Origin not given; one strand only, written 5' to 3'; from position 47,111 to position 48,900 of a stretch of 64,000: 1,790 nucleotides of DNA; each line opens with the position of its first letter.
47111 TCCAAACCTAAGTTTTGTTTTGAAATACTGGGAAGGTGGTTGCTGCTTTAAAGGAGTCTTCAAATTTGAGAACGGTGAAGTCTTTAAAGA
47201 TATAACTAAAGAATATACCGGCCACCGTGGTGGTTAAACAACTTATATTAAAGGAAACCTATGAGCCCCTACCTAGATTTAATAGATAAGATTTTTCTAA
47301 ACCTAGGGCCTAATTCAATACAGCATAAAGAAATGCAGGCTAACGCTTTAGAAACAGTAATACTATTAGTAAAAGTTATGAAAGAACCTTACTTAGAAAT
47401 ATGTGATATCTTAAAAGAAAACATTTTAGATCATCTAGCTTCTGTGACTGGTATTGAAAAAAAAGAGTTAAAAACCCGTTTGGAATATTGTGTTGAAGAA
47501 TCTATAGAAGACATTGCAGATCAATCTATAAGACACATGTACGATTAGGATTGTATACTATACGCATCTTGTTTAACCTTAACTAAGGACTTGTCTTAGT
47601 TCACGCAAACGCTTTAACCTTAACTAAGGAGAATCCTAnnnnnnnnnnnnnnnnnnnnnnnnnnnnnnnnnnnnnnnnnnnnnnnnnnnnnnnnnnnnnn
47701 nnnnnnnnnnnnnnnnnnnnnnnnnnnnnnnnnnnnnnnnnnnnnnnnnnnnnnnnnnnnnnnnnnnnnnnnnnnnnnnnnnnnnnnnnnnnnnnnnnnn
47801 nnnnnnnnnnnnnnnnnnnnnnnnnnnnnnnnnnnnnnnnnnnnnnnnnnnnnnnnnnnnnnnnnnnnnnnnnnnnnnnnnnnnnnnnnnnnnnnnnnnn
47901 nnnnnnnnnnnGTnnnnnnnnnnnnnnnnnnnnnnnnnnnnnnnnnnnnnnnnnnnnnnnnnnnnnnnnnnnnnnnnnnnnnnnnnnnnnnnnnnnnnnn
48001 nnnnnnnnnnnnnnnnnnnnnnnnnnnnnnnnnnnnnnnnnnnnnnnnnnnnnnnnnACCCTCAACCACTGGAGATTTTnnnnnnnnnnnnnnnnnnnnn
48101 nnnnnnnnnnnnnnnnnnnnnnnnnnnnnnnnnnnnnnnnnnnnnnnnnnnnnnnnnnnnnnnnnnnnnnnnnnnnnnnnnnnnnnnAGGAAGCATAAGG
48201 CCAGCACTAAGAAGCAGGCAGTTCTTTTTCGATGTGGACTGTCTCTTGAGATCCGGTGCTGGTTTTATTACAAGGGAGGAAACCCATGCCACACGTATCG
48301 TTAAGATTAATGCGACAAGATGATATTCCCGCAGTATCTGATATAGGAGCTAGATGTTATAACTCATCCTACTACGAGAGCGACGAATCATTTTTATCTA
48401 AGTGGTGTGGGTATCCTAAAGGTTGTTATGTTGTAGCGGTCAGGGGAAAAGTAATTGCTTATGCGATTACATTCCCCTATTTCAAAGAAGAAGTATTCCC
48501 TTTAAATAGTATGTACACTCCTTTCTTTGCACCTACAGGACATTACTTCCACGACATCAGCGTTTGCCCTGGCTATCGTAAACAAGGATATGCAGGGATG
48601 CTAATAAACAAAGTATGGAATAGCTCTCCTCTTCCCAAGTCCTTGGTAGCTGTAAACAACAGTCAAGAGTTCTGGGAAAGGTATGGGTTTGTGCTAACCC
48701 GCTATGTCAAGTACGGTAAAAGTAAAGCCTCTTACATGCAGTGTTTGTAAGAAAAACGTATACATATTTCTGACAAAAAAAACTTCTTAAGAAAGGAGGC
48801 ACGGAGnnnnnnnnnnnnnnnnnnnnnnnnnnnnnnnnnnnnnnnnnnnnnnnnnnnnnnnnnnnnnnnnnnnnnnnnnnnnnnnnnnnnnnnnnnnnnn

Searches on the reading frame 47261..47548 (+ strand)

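Call 5: search_protein_families(library=phrogs, proteins=[window:47261-47548:+], max_evalue=0.1)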
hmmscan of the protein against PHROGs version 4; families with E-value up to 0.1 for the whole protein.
window:47261-47548:+ (95 aa): 2 families
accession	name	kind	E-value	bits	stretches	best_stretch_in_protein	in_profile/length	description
phrog_33743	-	unknown function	0.0085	17.1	1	11-72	54-115/219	-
phrog_12908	-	unknown function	0.078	14.2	1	41-87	26-71/118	-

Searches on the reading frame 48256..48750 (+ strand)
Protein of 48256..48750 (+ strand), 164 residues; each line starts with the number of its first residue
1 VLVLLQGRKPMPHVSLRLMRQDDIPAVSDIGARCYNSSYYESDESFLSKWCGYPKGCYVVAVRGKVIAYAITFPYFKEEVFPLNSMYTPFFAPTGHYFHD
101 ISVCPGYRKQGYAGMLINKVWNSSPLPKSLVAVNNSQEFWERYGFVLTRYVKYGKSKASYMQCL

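Call 4: search_protein_families(library=pfam, proteins=[window:48256-48750:+], max_evalue=1)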
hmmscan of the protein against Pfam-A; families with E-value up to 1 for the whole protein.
window:48256-48750:+ (164 aa): 4 families
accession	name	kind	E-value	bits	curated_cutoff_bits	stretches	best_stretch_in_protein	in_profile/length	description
PF13508.13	Acetyltransf_7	-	2e-07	31.8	27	1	57-146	5-83/84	Acetyltransferase (GNAT) domain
PF00583.31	Acetyltransf_1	-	2.8e-07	31.3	20.7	1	29-145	6-116/116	Acetyltransferase (GNAT) family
PF13527.13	Acetyltransf_9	-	0.043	14.3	25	0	98-125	75-102/127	Acetyltransferase (GNAT) domain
PF13673.13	Acetyltransf_10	-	0.088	13.2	23.6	1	96-148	52-110/128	Acetyltransferase (GNAT) domain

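Call 5: search_protein_families(library=phrogs, proteins=[window:48256-48750:+], max_evalue=0.1)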
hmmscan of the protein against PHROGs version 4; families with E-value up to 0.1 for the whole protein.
window:48256-48750:+ (164 aa): 1 family
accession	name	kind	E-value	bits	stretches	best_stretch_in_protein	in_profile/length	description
phrog_21214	-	other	0.033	15.2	1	57-120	55-99/129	acetyltransferase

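Call 10: list_cluster_members(proteins=[window:48286-48750:+, window:48807-49871:+, window:49884-50048:+, window:50038-50415:+, window:50584-50880:+, window:50864-51103:+, window:51255-51533:+, window:51585-51836:-, window:52172-52831:-, window:52846-54387:-])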
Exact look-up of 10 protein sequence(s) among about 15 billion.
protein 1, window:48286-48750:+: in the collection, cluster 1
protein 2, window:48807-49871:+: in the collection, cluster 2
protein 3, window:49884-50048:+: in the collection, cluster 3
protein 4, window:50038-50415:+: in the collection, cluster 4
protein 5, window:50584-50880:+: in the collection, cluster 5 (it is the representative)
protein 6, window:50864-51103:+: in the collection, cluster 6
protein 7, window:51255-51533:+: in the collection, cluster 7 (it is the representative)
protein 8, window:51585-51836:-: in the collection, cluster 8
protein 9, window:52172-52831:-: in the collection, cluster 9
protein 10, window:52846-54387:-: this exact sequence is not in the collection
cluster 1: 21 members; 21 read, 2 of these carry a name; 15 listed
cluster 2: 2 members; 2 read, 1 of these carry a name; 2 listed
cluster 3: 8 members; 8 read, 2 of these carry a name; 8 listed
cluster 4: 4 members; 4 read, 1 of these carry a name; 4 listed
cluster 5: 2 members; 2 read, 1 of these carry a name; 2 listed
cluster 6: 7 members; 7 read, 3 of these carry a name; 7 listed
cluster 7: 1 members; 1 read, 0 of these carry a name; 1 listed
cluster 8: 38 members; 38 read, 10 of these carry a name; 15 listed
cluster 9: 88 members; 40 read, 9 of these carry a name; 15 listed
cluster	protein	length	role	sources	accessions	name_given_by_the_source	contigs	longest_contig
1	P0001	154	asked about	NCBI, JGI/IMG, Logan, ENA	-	ribosomal protein S18 acetylase RimI-like enzyme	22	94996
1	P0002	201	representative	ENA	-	-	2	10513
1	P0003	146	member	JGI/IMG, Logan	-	ribosomal protein S18 acetylase RimI-like enzyme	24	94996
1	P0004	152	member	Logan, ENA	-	-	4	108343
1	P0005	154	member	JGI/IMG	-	-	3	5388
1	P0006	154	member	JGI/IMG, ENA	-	-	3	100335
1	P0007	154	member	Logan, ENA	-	-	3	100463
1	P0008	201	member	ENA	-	-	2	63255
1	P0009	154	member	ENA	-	-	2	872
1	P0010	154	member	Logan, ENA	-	-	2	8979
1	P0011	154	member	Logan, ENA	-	-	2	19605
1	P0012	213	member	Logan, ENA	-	-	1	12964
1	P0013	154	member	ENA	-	-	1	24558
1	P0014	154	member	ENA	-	-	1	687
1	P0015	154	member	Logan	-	-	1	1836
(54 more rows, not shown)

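Call 37: search_solved_structures(query=window:48286-48750:+, max_evalue=1)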
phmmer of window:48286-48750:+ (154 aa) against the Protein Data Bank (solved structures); distinct sequences matched with E-value up to 1: 8.
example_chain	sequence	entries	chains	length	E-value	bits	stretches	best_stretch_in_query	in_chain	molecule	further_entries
2pr1_A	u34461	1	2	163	0.025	17.6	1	69-140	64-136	Uncharacterized N-acetyltransferase ylbP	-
6wqb_A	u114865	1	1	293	0.16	15.1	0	87-113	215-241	N-terminal acetyltransferase, GNAT family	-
6wqc_A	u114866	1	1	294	0.16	15.1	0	87-113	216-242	N-terminal acetyltransferase, GNAT family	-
7ovv_A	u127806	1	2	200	0.25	14.4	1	76-110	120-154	Probable acetyltransferase NATA1-like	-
8xj9_A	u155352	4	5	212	0.27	14.3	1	76-110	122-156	GCN5-related N-acetyltransferase 8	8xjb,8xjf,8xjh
8rmz_A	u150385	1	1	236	0.33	14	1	76-110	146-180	GCN5-related N-acetyltransferase 8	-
3bln_A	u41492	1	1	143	0.4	13.8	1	87-132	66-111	Acetyltransferase GNAT family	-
6mfc_B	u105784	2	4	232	0.42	13.7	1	6-58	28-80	GphF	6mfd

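Call 54: search_protein_families(library=ncbifam, proteins=[window:48286-48750:+], max_evalue=0.1)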
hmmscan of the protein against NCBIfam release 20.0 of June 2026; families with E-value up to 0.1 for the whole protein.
window:48286-48750:+ (154 aa): 3 families
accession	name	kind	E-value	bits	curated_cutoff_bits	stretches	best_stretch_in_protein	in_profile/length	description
NF010241.0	PRK13688.1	equivalog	6.7e-06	25.9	194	1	75-140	68-134/159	N-acetyltransferase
NF007338.0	PRK09831.1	equivalog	0.023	14.8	146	1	73-137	63-126/150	GNAT family N-acetyltransferase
TIGR01575.1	rimI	equivalog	0.098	12.8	86.4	0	34-112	21-82/132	ribosomal protein S18-alanine N-acetyltransferase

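Call 55: search_protein_families(library=padloc, proteins=[window:48286-48750:+], max_evalue=0.1)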
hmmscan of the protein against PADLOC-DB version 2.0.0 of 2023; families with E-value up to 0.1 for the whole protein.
window:48286-48750:+ (154 aa): 0 families
